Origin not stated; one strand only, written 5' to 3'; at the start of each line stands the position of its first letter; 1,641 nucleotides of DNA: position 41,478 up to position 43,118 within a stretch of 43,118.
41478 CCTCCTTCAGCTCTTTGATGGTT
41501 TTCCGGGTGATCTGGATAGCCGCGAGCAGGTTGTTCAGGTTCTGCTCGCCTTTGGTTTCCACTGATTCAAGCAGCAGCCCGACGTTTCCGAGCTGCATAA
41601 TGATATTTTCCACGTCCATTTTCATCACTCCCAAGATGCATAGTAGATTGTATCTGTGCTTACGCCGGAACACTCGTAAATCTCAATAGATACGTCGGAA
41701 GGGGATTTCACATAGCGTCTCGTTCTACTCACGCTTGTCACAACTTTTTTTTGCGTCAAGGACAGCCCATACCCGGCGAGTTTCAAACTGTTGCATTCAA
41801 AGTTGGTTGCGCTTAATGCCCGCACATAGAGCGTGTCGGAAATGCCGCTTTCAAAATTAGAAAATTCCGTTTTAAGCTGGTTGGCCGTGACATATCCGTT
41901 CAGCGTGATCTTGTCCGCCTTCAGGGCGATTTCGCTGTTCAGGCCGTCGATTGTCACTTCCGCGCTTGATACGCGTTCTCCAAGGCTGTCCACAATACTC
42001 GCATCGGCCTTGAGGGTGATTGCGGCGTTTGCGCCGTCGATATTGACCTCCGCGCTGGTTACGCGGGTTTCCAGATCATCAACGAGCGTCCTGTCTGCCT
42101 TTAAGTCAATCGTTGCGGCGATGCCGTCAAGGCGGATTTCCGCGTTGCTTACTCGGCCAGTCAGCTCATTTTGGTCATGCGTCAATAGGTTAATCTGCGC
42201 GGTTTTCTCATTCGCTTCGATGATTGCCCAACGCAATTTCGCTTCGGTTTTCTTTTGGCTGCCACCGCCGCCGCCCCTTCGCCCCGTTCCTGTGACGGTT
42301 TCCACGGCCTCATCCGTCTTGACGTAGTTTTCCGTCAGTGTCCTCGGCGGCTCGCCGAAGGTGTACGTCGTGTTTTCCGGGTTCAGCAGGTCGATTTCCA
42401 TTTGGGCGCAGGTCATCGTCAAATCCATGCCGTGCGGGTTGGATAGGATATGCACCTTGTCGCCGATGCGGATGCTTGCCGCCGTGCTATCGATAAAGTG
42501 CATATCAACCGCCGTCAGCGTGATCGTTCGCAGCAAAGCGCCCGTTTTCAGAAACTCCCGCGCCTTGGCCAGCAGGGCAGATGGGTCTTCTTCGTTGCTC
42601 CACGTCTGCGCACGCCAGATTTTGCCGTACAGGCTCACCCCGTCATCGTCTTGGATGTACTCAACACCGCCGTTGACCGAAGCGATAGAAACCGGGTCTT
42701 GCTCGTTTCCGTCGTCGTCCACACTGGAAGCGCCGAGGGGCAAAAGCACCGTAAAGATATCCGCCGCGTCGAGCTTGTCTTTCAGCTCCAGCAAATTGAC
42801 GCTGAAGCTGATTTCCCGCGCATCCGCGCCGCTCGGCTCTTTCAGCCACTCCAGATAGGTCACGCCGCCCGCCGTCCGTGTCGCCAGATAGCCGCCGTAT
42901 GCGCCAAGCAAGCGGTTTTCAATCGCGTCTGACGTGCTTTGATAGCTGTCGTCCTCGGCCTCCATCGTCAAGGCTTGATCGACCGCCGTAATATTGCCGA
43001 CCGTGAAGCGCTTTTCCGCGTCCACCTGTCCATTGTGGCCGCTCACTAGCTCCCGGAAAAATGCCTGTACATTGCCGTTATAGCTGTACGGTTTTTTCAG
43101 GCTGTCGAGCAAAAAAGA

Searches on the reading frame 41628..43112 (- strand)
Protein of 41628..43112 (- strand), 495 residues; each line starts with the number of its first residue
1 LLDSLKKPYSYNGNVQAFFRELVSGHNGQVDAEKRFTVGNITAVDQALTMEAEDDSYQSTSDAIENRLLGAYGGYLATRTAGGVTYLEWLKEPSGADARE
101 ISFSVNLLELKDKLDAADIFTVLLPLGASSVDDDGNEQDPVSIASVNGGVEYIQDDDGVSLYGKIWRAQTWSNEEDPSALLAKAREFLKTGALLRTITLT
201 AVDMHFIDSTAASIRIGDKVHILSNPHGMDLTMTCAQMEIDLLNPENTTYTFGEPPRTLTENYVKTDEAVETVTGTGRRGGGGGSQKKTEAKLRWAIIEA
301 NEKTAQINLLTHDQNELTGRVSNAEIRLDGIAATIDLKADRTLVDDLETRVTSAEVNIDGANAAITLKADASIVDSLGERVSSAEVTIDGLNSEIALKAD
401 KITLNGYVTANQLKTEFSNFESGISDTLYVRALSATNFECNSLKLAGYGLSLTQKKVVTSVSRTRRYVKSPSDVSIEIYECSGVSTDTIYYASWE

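Call 61: search_protein_families(library=phrogs, proteins=[window:41628-43112:-], max_evalue=0.001)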
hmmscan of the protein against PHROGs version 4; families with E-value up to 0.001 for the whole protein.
window:41628-43112:- (495 aa): 11 families
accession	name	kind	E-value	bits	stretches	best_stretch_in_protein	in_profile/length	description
phrog_3558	-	tail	2.1e-77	262.5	1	2-355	114-467/1047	tail protein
phrog_9886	-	unknown function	2.4e-40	139.1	1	16-266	109-361/940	-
phrog_1067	-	head and packaging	3.4e-08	33.4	1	101-289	192-374/991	minor head protein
phrog_12312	-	head and packaging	1.2e-07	31.5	1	98-484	182-582/784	virion structural protein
phrog_1330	-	tail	3.3e-07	29.6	0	314-425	582-659/1361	tail protein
phrog_4798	-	tail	5.9e-07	29.1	1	98-254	233-380/796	tail protein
phrog_3475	-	tail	5.4e-06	25.8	1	137-276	598-737/841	minor tail protein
phrog_4311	-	head and packaging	4.2e-05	23.3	1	92-228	178-312/651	minor head protein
phrog_2270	-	unknown function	0.0001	22.3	1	112-302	193-370/637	-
phrog_9757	-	unknown function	0.0002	19.7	1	286-413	315-442/2141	-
phrog_1775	-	head and packaging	0.00034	19.2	0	260-422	790-954/1609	minor head protein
